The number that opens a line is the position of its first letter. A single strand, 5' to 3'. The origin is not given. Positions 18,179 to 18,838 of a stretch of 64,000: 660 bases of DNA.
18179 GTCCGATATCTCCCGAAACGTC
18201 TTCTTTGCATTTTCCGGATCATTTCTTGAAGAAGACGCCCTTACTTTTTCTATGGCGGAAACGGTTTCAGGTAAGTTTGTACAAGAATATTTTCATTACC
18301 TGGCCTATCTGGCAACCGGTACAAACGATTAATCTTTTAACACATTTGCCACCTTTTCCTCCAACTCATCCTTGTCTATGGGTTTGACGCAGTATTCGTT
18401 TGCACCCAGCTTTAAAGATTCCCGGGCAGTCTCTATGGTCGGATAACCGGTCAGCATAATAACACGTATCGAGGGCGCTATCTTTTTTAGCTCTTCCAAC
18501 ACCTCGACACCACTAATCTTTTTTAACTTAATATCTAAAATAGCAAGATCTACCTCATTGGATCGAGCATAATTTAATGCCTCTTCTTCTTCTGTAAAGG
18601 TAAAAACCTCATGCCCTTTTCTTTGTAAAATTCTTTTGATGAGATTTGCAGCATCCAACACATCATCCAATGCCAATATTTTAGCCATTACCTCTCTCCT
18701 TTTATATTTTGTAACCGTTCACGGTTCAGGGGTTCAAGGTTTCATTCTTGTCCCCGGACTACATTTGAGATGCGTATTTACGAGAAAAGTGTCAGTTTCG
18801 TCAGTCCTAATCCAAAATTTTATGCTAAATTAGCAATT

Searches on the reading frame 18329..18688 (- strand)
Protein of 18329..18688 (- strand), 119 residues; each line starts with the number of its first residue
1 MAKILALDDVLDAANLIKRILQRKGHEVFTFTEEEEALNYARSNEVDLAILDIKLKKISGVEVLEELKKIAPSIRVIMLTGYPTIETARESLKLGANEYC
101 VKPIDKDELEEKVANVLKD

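Call 53: search_protein_families(library=pfam, max_evalue=0.01, proteins=[window:18329-18688:-])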
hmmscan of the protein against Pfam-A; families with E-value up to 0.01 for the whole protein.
window:18329-18688:- (119 aa): 1 family
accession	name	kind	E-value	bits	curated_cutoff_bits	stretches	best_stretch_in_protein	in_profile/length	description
PF00072.30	Response_reg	-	9e-26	90.7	30.2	1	4-113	1-110/111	Response regulator receiver domain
